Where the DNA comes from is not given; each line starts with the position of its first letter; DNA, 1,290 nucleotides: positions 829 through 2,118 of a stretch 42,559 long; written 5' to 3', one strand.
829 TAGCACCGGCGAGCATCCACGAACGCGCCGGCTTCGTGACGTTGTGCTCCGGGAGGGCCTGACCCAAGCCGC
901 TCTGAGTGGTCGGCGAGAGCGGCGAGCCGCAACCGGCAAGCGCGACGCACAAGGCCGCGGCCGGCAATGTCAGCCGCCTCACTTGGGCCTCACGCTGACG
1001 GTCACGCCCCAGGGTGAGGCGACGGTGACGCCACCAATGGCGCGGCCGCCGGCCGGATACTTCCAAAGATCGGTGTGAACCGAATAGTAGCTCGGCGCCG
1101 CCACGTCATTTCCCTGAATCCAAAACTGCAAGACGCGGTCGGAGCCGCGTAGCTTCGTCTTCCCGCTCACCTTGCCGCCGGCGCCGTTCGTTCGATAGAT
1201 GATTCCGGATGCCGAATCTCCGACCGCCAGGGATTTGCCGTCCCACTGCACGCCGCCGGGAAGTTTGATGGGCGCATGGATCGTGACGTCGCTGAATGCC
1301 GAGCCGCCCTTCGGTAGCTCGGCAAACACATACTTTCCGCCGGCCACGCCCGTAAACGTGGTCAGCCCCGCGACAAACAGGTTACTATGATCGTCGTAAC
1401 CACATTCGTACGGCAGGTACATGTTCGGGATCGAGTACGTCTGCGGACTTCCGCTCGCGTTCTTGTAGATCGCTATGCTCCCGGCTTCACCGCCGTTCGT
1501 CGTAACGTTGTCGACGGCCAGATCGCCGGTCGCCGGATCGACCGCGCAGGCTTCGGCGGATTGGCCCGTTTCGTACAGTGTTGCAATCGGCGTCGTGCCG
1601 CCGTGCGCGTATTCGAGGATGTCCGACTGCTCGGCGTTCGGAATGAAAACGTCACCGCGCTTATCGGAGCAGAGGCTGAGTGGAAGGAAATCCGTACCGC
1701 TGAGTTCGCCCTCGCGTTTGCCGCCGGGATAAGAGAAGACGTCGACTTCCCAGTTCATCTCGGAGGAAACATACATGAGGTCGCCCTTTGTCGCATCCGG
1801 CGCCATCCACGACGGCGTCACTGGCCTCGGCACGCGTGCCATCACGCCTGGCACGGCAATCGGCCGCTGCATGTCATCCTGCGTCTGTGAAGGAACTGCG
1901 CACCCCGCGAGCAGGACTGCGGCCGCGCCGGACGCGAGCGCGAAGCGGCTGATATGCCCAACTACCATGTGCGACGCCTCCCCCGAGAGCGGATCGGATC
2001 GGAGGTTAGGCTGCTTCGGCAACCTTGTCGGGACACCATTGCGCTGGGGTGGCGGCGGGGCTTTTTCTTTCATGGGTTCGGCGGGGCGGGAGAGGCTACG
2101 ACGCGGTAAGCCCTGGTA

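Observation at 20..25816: Three PLC/AcpA-type phosphoesterase lipoproteins interleaved with four copies of an unnamed ~329-aa lipoprotein family: candidate envelope module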

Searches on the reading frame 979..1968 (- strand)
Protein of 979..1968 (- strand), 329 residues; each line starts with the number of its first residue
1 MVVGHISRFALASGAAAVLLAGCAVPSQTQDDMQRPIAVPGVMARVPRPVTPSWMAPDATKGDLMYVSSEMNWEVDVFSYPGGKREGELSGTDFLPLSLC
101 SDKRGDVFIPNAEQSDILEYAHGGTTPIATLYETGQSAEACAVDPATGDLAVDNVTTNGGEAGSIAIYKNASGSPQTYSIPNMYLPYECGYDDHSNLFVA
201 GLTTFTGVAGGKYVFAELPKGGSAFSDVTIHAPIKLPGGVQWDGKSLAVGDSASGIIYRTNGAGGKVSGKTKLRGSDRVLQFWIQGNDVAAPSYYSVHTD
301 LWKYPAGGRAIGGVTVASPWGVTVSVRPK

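Call 10: search_protein_families(library=pfam, proteins=[window:979-1968:-], max_evalue=0.1)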
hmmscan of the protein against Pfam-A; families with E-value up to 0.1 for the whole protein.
window:979-1968:- (329 aa): 0 families

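Call 13: find_homologous_proteins(query=window:979-1968:-)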
Query window:979-1968:- (329 aa): 1685 proteins with E <= 0.001 among 8000 candidates; the best 120 are listed.
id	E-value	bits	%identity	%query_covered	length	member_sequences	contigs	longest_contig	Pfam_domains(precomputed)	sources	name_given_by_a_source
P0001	5.6e-220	747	100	100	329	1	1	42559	-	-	-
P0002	1.9e-121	423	62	99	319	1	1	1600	-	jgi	jgi:hypothetical protein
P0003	4.6e-104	366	54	100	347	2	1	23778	-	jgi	jgi:hypothetical protein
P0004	1.2e-93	332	55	86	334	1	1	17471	-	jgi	jgi:hypothetical protein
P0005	5.4e-93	330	51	98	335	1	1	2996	-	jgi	jgi:hypothetical protein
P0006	1.1e-91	325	51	98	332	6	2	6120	-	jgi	jgi:hypothetical protein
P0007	1.3e-89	319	55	86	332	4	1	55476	-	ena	-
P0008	1.6e-89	318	49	98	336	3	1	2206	-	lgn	-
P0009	2.2e-89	318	60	78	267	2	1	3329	-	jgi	jgi:hypothetical protein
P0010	4.0e-85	304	48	98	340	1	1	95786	-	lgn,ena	-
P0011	8.7e-85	303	52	84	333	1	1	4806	-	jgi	jgi:hypothetical protein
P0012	4.1e-84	301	48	98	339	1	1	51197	-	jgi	-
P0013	3.0e-82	294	51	84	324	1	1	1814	-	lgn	-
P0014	4.4e-81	291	53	84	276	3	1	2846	-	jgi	-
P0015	3.0e-80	288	49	91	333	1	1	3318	-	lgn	-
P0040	2.4e-69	252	42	99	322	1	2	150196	PF01436.28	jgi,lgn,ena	jgi:hypothetical protein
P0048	6.9e-69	250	43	99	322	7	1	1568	PF01436.28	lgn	-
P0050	7.3e-69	250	38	84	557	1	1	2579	PF08450.19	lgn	-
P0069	3.0e-67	245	42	99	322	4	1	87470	PF01436.28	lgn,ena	-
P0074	7.0e-67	244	43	98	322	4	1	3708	PF08450.19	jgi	jgi:hypothetical protein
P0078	1.4e-66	243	44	83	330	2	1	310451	PF01436.28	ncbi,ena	-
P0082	2.1e-66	242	41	99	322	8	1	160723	PF01436.28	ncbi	ncbi:MAG: hypothetical protein ABSD52_09400 [Candidatus Cybelea sp.]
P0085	2.4e-66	242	44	99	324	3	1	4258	PF01436.28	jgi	jgi:DNA-binding beta-propeller fold protein YncE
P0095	2.1e-65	239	43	99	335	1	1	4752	PF01436.28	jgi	jgi:hypothetical protein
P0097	2.5e-65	239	43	97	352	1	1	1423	PF01436.28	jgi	jgi:NHL repeat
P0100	3.3e-65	238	46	83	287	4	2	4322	PF01436.28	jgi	jgi:hypothetical protein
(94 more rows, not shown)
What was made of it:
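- A few homologues carry PF08450 (call 13).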

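Call 17: search_solved_structures(query=A1, max_evalue=1)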
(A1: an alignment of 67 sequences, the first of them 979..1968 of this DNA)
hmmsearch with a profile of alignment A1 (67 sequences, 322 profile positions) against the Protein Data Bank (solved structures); distinct sequences matched with E-value up to 1: 43.
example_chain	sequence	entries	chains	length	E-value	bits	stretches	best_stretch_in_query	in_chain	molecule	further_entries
3wwa_A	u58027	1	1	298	5.3e-37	130.5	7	87-122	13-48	Pizza7H protein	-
6i37_A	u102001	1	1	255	7.2e-36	126.8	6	87-122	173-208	nv1Pizza6-AYW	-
6i3b_A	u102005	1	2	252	1.5e-35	125.7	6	87-122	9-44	cPizza6-AYW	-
6f0q_A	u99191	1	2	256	1.5e-35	125.7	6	87-122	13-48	Pizza6-AYW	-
7zph_A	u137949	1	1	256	1.7e-35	125.5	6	87-122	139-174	Pizza6-TNK-RSH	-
7zq2_A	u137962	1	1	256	4.9e-35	124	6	87-122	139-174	Pizza6-RSH-TSH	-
7zpw_A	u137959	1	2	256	6.8e-35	123.5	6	87-122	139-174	Pizza6-TSK-TSH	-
7zpz_A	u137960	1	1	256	7.3e-35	123.5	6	87-122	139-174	Pizza6-TSR-TSH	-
7zqg_A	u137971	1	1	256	9.8e-35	123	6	87-122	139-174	Pizza6-KSH-TSH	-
6ren_A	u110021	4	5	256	2.3e-34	121.8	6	87-125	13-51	3fPizza6-SH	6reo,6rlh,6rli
6f0s_A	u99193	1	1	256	3.8e-34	121.1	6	87-122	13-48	Pizza6-SYW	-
6i38_A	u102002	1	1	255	4.1e-34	121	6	87-122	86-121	nv2Pizza6-AYW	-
7zcj_A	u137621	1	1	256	7.6e-34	120.1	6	87-122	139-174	Pizza6-TNH-TSH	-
6i3a_A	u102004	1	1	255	5.8e-33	117.2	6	86-122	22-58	v22Pizza6-AYW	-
6qsd_A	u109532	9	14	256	1.1e-32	116.3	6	87-122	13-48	Pizza6S | Pizza6-S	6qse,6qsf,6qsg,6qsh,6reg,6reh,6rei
1rwi_B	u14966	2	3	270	1.9e-21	79.4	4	86-116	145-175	Serine/threonine-protein kinase pknD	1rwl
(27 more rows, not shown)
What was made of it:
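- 979..1968 (-): P2: family-P lipoprotein, 329 aa. Six-bladed NHL-type beta-propeller, used as the reference copy. Profile hit to PknD NHL domain 1rwi at E 1.9e-21 (call 17).
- On NHL-repeat beta-propeller (PF01436 / clan CL0186): The family profile hits PknD 1rwi at E 1.9e-21, Pizza designs at E 1e-30 to 5e-37, and TRIM2/3 NHL at 1e-5 to 1e-3 (call 17).
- Checked: A family profile clearly hits NHL propellers (call 17).
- The best profile hits are non-catalytic NHL propellers: PknD, Pizza designs and TRIM (call 17).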

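Call 18: find_related_loci(query=A1, collection=genome_contigs, flank=10000)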
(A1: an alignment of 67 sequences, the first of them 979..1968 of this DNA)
Query A1 (329 aa) in genome_contigs; peptide patterns used: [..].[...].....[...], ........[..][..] (x = any residue, [..] = any of these).
595 stretches matched a pattern (row limit reached: there are more); 585 encode a relative of the query (tblastn E <= 1e-3); the best 80 are kept; 80 distinct loci.
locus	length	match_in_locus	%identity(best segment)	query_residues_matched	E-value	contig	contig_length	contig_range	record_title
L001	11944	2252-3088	54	48-329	7e-93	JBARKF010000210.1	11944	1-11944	MAG: Candidatus Cybelea sp. isolate MFD06234_ilm_asm_bin105 k127_669665, whole genome shotgun sequence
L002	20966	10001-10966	47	10-329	2e-81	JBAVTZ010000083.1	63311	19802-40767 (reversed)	MAG: Candidatus Cybelea sp. isolate MFD03947_ilm_asm_bin18 k127_40178, whole genome shotgun sequence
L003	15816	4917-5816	48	15-329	1e-77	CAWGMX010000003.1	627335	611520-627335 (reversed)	MAG: Candidatus Eremiobacteraeota bacterium isolate MFD01138.bin.1.9 genome assembly, contig: contig_28414, whole genome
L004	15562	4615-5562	45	6-326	5e-77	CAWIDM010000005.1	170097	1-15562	MAG: Candidatus Eremiobacteraeota bacterium isolate MFD01248.bin.1.88 genome assembly, contig: contig_35909, whole genom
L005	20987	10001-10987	43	1-325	1e-74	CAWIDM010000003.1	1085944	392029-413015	MAG: Candidatus Eremiobacteraeota bacterium isolate MFD01248.bin.1.88 genome assembly, contig: contig_1745, whole genome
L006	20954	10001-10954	43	3-325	3e-74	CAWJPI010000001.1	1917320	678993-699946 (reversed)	MAG: Candidatus Eremiobacteraeota bacterium isolate MFD04463.bin.2.207 genome assembly, contig: contig_13468, whole geno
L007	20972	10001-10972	44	1-329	3e-74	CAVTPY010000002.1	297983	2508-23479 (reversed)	MAG: Candidatus Eremiobacteraeota bacterium isolate MFD00731.bin.1.138 genome assembly, contig: contig_22480, whole geno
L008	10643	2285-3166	45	33-329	2e-73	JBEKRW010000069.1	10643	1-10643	MAG: Candidatus Cybelea sp. isolate SPRUCE 51 SPRUCE_51_69, whole genome shotgun sequence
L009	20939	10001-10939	44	5-325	2e-73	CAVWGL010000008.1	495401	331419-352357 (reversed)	MAG: Candidatus Eremiobacteraeota bacterium isolate MFD01248.bin.1.94 genome assembly, contig: contig_27633, whole genom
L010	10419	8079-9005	44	1-325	4e-73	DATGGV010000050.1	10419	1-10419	MAG TPA_asm: Candidatus Cybelea sp. isolate SMAG_U9763 k141_435683, whole genome shotgun sequence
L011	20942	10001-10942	46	10-325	7e-73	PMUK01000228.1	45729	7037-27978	MAG: Vulcanimicrobiota bacterium isolate palsa_1485 73.20110700_P3D.28_contig_5847, whole genome shotgun sequence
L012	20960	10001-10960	42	1-326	4e-73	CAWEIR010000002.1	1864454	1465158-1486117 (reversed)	MAG: Candidatus Eremiobacteraeota bacterium isolate MFD06092.bin.1.70 genome assembly, contig: contig_8390, whole genome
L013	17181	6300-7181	45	15-325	4e-73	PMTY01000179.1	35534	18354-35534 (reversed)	MAG: Vulcanimicrobiota bacterium isolate palsa_1483 73.20110700_P2M.28_contig_10610, whole genome shotgun sequence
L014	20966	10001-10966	46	4-325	2e-72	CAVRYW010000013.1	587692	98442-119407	MAG: Candidatus Eremiobacteraeota bacterium isolate MFD06092.bin.1.223 genome assembly, contig: contig_8515, whole genom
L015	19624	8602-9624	41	1-326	4e-72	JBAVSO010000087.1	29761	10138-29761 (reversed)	MAG: Candidatus Cybelea sp. isolate MFD00904_ilm_asm_bin39 k127_48471, whole genome shotgun sequence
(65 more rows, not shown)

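Call 22: predict_structure(alignment_id=A1)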
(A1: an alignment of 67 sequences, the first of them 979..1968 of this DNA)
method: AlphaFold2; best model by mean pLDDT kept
length: 329 residues; sequences in the alignment: 67
mean_pLDDT: 88.9   pTM: 0.84
mean pLDDT of the five models: 88.9, 88.5, 88.3, 88.1, 87.9
residues with pLDDT >= 90: 257; 70-90: 23; 50-70: 17; < 50: 32
segments of 3 or more residues with pLDDT < 50: 1-3, 5-8, 17-19, 26-41
pLDDT, mean of each block of 10 residues (from residue 1): 46 49 48 45 66 97 98 96 98 90 98 95 98 92 98 90 96 97 96 98 79 96 98 96 98 98 96 97 98 96 98 97 96
secondary structure, 60 per line:
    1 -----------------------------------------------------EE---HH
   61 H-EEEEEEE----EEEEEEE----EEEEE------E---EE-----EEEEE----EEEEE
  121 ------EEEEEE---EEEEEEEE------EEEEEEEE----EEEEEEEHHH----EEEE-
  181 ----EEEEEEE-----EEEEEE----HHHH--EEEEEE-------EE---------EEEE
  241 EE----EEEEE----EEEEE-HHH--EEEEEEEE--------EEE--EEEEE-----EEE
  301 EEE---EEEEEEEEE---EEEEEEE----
elements in order: E63-69 E74-80 E85-89 E107-111 E116-120 E127-132 E136-143 E150-157 E162-168 E176-179 E185-191 E197-202 H207-210 E213-218 E237-242 E247-251 E256-260 E267-274 E283-285 E288-292 E298-303 E307-315 E319-325
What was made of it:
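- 979..1968 (-): AF2 pLDDT 88.9, pTM 0.84 (call 22).
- Checked: The six-blade guess is right: the AF2 model has pLDDT 88.9 and 24 strands (call 22).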

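Call 26: fold_search(model_id=the predicted structure, library=pdb)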
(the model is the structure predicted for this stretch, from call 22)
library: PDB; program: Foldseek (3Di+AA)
matches with E <= 10: 1950; with E <= 0.001: 1654
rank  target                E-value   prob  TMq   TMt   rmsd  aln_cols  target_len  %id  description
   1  9qaw_B                1.1e-11  1.00  0.63  0.06   3.4       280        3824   13  CryoEM structure of the human LRP2 receptor ectodomain in complex with LRPAP1 (released 2026-03-11)
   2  9i3v_A                1.7e-11  1.00  0.62  0.06   3.7       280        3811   14  Cryo-EM structure of the human LRP2 ectodomain (released 2026-02-04)
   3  8jxh_B                2.5e-11  1.00  0.64  0.19   3.3       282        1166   14  rat megalin RAP complex wingA (released 2024-06-19)
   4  1npe_A                4.5e-11  1.00  0.65  0.80   3.4       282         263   12  Crystal structure of Nidogen/Laminin Complex (released 2003-08-12)
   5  8jxf_B                5.0e-11  1.00  0.64  0.21   3.7       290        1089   14  rat megalin RAP complex bodyA (released 2024-06-19)
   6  1q7f_B                5.6e-11  1.00  0.53  0.61   3.4       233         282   12  Brain Tumor NHL domain (released 2003-10-21)
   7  9qaw_A                5.6e-11  1.00  0.63  0.06   3.9       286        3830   15  CryoEM structure of the human LRP2 receptor ectodomain in complex with LRPAP1 (released 2026-03-11)
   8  8jxc_A                6.6e-11  1.00  0.62  0.17   3.6       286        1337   14  rat megalin wingB (released 2024-06-19)
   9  6i39                  6.9e-11  1.00  0.62  0.80   3.3       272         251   15  Crystal structure of v31Pizza6-AYW, a circularly permuted designer protein (released 2019-11-20)
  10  8jxi_A                1.1e-10  1.00  0.64  0.19   3.4       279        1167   15  rat megalin RAP complex wingB (released 2024-06-19)
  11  9i3v_B                1.1e-10  1.00  0.63  0.06   3.5       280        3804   14  Cryo-EM structure of the human LRP2 ectodomain (released 2026-02-04)
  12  1l0q_A                1.2e-10  1.00  0.55  0.47   7.2       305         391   11  Tandem YVTN beta-propeller and PKD domains from an archaeal surface layer protein (released 2002-11-06)
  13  8jx8_A                1.8e-10  1.00  0.64  0.16   8.6       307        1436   15  rat megalin head (released 2024-06-19)
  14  8jx9_B                1.9e-10  1.00  0.63  0.21   7.5       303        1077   13  rat megalin bodyA (released 2024-06-19)
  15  9cwm_A                2.0e-10  1.00  0.64  0.06   9.5       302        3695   16  Cryo-EM structure of human Low-density lipoprotein receptor-related protein 2 (released 2025-08-06)
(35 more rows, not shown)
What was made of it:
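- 979..1968 (-): Foldseek matches to YWTD and NHL propellers with TMq 0.62-0.65 (call 26).
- On NHL-repeat beta-propeller (PF01436 / clan CL0186): Foldseek target-normalised TM score is 0.80 to nidogen and Pizza (call 26).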

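Call 30: search_protein_families(library=ncbifam, proteins=[window:979-1968:-], max_evalue=0.01)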
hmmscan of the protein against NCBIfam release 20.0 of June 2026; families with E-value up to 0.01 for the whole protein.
window:979-1968:- (329 aa): 0 families

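Call 38: search_protein_families(library=pfam, alignment_id=A3, max_evalue=0.0001)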
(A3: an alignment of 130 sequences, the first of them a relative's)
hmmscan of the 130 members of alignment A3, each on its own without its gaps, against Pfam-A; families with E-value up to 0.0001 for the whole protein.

A. member 1, L002:8777-9793:+ (338 aa): 1 family
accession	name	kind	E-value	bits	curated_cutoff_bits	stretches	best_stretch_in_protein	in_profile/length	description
PF14224.11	DUF4331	-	2.9e-33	116.2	27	2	119-246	156-286/421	Domain of unknown function (DUF4331)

B. families by the number of members that match (of 130 scanned): 124 families (the first 25 are shown)
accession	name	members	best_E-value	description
PF01436.27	NHL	9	2.7e-17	NHL repeat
PF08450.18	SGL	8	1e-09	SMP-30/Gluconolactonase/LRE-like region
PF13424.12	TPR_12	6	1.6e-15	Tetratricopeptide repeat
PF13191.12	AAA_16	5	2.9e-28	AAA ATPase domain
PF16798.10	DUF5069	4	3.3e-31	Domain of unknown function (DUF5069)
PF17874.7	TPR_MalT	4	2.7e-09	MalT-like TPR region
PF00106.31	adh_short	3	6.8e-63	short chain dehydrogenase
PF13561.12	adh_short_C2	3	1.1e-61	Enoyl-(Acyl carrier protein) reductase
PF10282.15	Lactonase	3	8.1e-43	Lactonase, 7-bladed beta-propeller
PF00999.27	Na_H_Exchanger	3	3.9e-34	Sodium/hydrogen exchanger, transmembrane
PF01638.23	HxlR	3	4.3e-24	HxlR-like helix-turn-helix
PF08659.16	KR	3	2.8e-23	KR domain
PF03704.23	BTAD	3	1.1e-18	Bacterial transcriptional activator domain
PF06739.17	SBBP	3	5.9e-09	Beta-propeller repeat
PF01370.27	Epimerase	3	1.1e-08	NAD dependent epimerase/dehydratase family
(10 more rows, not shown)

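Call 50: search_protein_representatives(alignment_id=A1)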
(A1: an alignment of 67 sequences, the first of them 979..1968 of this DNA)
Query: 67 sequences, 322 profile positions. Proteins with E-value up to 0.001 (for the whole library): 31613; up to 1e-10: 10607; up to 1e-30: 3425. The best 150 are listed.
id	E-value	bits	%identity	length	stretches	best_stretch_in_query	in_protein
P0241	4.2e-220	745.3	-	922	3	43-320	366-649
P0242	2.5e-210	713.2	-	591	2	37-319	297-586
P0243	3.7e-195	663.4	-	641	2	11-319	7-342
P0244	2.5e-185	631.1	-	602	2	34-320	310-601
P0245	7.5e-152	521.1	-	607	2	56-309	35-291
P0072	3.9e-136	469.4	-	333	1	4-322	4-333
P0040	9.9e-134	461.5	-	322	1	1-320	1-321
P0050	1.5e-133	461.0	-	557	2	53-320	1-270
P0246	3.0e-127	440.2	-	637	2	49-320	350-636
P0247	3.6e-127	439.9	-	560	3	53-319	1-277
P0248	1.4e-126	438.0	-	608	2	48-320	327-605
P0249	8.2e-123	425.6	-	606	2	33-320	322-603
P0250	8.7e-123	425.6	-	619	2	53-321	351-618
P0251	5.5e-120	416.4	-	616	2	13-319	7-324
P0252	1.2e-119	415.3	-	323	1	10-319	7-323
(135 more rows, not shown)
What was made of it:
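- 979..1968 (-): More than 1,685 homologues, and 3,425 50%-identity clusters at E<1e-30 (calls 13, 50).
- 3,425 P clusters at E<1e-30 (call 50).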
